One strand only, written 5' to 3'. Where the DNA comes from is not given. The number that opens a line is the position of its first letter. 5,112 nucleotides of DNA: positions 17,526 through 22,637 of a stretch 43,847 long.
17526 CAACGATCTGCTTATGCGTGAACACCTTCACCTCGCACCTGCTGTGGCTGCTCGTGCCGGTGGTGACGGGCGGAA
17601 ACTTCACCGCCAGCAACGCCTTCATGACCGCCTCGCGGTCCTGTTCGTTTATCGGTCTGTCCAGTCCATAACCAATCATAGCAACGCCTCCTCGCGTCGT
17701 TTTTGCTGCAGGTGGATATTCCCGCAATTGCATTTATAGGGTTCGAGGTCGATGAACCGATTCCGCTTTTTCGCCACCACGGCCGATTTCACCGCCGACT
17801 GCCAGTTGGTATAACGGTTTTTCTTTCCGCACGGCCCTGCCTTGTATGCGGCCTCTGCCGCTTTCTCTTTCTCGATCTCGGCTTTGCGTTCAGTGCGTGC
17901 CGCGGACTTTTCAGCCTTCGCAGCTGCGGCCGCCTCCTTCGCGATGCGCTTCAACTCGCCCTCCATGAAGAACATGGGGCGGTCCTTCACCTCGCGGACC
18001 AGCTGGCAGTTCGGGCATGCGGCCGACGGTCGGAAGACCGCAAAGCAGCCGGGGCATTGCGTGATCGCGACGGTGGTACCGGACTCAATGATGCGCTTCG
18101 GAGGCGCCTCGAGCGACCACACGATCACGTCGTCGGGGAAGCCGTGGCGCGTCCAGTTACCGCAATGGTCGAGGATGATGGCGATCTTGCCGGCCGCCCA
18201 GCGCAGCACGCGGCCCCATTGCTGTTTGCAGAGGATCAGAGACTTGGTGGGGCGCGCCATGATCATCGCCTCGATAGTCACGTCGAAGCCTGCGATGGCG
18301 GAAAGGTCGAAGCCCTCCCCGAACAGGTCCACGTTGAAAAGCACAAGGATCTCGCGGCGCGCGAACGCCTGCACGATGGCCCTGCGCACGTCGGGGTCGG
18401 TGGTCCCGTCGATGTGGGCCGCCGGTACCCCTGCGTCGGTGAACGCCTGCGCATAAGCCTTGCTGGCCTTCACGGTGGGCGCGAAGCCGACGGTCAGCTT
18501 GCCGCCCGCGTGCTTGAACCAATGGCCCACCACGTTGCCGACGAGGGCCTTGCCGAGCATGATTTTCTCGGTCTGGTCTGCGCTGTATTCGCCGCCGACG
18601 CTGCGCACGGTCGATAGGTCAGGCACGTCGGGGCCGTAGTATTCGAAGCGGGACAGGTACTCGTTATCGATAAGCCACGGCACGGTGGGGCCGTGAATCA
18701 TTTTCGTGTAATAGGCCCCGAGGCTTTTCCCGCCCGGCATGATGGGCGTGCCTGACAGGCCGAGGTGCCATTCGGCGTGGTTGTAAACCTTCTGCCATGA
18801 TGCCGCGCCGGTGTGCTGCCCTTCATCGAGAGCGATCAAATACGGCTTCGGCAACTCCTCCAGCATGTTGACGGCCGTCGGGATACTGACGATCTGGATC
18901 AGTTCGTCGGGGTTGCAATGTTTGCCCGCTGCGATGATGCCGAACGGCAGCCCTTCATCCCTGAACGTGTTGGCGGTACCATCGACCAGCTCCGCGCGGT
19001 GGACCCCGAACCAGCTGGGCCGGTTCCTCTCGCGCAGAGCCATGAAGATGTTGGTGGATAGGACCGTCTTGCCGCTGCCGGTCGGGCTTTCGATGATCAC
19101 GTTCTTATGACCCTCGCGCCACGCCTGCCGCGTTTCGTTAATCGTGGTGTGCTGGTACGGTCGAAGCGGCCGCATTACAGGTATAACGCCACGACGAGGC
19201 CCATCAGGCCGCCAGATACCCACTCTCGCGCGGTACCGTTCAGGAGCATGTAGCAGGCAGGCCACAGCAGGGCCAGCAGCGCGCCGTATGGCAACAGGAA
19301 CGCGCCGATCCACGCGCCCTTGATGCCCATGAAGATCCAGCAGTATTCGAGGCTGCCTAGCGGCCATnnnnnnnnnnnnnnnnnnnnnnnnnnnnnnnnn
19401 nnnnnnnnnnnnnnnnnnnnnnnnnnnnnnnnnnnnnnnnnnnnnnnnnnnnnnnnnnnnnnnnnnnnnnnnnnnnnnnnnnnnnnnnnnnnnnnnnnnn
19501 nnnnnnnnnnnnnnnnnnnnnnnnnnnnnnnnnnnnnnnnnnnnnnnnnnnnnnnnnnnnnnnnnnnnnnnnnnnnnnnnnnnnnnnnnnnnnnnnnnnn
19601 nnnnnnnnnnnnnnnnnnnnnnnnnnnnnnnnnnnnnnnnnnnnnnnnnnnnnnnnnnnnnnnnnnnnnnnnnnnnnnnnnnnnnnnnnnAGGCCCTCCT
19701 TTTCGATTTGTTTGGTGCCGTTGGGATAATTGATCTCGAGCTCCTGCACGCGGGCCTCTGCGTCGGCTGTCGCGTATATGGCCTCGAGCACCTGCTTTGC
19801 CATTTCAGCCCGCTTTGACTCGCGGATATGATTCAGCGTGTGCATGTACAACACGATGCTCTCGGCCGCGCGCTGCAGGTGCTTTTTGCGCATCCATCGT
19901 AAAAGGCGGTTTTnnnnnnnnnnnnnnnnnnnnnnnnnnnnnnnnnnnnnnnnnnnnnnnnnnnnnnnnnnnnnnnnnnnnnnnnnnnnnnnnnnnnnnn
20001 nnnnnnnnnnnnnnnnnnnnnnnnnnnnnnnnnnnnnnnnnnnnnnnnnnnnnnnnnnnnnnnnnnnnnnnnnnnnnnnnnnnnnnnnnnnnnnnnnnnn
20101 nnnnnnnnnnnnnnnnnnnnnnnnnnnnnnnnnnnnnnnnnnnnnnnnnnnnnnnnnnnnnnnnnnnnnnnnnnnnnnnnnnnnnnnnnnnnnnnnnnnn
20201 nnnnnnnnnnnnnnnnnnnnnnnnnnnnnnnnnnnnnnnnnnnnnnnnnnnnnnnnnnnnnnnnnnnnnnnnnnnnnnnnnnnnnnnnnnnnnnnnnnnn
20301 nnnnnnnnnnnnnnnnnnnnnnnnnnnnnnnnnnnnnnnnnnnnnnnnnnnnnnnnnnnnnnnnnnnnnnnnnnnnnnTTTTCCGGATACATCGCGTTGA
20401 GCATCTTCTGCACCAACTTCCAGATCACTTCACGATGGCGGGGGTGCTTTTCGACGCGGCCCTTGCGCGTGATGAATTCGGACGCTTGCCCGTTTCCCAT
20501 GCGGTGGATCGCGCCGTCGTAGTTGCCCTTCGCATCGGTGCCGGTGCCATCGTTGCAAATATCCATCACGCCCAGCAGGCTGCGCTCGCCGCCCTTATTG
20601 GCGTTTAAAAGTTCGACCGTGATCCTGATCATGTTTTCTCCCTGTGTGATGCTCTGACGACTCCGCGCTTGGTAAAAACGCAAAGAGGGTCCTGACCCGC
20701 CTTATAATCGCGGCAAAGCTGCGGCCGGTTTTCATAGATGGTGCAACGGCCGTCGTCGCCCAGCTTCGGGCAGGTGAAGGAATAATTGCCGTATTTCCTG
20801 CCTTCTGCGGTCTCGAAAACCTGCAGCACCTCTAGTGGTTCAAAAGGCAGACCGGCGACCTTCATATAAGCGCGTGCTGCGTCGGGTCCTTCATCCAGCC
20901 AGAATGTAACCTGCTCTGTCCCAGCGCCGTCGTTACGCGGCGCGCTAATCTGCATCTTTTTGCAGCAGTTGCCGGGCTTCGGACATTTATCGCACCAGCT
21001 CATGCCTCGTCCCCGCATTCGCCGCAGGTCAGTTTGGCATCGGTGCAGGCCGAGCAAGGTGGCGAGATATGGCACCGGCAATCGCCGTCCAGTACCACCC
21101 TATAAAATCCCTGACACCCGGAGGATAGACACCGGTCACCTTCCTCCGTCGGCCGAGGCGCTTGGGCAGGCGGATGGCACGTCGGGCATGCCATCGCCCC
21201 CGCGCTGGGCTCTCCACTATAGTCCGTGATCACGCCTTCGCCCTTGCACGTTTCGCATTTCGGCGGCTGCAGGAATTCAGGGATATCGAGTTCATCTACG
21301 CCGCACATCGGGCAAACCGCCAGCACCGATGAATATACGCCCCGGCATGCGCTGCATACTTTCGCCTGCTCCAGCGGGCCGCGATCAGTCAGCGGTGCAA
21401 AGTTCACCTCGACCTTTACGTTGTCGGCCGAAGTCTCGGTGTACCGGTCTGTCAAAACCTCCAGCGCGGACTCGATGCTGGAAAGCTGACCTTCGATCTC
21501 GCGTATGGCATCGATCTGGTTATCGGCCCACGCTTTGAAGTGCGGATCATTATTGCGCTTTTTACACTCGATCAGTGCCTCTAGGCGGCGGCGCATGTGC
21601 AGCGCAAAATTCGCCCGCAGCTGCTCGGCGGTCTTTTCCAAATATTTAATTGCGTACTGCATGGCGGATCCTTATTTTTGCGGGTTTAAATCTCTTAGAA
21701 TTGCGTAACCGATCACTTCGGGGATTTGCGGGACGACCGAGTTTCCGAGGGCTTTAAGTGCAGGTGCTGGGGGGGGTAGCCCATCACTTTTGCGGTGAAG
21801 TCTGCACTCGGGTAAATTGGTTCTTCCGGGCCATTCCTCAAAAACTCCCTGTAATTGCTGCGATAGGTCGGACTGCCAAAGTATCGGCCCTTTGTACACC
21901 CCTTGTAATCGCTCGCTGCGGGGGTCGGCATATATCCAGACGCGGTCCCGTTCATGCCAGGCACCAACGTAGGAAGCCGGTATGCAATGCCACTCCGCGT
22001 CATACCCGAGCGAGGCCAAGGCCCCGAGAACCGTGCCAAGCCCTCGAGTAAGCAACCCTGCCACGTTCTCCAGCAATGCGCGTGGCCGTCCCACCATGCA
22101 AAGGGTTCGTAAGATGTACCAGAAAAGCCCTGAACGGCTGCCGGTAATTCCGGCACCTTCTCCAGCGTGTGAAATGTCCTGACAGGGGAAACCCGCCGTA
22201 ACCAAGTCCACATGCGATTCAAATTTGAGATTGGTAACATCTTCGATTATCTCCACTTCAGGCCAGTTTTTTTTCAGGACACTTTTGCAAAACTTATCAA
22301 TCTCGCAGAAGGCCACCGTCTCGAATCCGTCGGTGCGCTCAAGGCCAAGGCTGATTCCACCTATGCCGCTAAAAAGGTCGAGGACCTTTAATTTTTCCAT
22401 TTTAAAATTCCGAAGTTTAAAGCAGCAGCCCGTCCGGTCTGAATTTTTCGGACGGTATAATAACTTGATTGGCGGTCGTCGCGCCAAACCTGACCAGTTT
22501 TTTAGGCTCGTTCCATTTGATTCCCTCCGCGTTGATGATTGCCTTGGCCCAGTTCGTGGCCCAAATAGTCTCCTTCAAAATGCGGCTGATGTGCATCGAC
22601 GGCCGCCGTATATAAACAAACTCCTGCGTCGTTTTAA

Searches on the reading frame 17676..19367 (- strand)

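Call 10: search_protein_families(library=pfam, proteins=[window:17676-19367:-], max_evalue=0.001)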
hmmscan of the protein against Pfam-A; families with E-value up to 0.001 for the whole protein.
window:17676-19367:- (563 aa): 2 families
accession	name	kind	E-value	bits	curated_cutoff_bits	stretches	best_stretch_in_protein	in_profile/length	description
PF04851.21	ResIII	-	2.4e-15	57.2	22.5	1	68-209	4-163/164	Type III restriction enzyme, res subunit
PF00271.37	Helicase_C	-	1.6e-08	35.2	23.5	1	285-390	11-109/110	Helicase conserved C-terminal domain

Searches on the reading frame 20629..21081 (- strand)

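Call 13: search_protein_families(library=phrogs, proteins=[window:20629-21081:-], max_evalue=0.001)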
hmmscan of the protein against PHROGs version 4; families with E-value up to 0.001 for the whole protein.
window:20629-21081:- (150 aa): 1 family
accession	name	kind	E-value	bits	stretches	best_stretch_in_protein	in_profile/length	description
phrog_14785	-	unknown function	0.00026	22.4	1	90-127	63-99/142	-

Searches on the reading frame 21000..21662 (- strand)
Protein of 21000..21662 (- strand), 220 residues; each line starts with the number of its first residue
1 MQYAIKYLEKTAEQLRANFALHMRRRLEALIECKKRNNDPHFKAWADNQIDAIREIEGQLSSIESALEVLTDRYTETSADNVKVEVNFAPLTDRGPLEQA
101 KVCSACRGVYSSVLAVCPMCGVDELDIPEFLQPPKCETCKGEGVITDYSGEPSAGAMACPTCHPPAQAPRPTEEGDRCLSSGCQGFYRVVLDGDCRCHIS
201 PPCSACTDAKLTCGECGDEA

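Call 10: search_protein_families(library=pfam, proteins=[window:21000-21662:-], max_evalue=0.001)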
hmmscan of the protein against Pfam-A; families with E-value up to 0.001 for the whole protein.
window:21000-21662:- (220 aa): 1 family
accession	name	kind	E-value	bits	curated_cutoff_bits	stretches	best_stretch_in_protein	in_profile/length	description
PF18551.6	TackOD1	-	2.3e-05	24.5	32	1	85-163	59-131/188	Thaumarchaeal output domain 1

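Call 13: search_protein_families(library=phrogs, proteins=[window:21000-21662:-], max_evalue=0.001)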
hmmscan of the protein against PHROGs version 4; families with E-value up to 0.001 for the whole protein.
window:21000-21662:- (220 aa): 2 families
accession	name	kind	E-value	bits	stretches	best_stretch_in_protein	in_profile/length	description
phrog_22771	-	unknown function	2.5e-07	31.8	1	173-219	12-58/145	-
phrog_30847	-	unknown function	9.6e-05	23.3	1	170-217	117-164/174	-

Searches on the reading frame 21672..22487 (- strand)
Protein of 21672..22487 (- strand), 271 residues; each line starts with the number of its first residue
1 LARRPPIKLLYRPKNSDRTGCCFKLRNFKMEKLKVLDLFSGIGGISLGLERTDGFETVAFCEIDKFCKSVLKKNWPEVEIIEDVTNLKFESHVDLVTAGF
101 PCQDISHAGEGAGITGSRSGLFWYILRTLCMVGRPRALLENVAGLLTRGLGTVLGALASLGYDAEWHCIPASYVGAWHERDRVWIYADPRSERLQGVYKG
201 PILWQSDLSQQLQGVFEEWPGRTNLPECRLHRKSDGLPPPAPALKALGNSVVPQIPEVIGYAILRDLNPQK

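Call 10: search_protein_families(library=pfam, proteins=[window:21672-22487:-], max_evalue=0.001)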
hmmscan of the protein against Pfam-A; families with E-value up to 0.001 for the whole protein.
window:21672-22487:- (271 aa): 2 families
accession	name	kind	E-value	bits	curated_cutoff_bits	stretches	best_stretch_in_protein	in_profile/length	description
PF00145.23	DNA_methylase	-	2.5e-38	132.8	22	1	33-191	1-164/324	C-5 cytosine-specific DNA methylase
PF03602.21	Cons_hypoth95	-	0.00071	19.7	24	1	12-93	22-102/182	Conserved hypothetical protein 95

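Call 46: search_protein_families(library=ncbifam, proteins=[window:21672-22487:-], max_evalue=0.01)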
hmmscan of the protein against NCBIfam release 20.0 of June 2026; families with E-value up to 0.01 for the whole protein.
window:21672-22487:- (271 aa): 3 families
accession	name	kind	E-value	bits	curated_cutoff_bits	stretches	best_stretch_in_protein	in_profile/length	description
TIGR00675.1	dcm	superfamily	1.1e-31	110.8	100.65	1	35-187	1-159/329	DNA (cytosine-5-)-methyltransferase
TIGR00095.1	TIGR00095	equivalog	6.8e-05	22.6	117.5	1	23-91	44-111/194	16S rRNA (guanine(966)-N(2))-methyltransferase RsmD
NF007772.0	PRK10458.1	subfamily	0.00023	19.8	710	0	28-75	84-130/472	DNA cytosine methylase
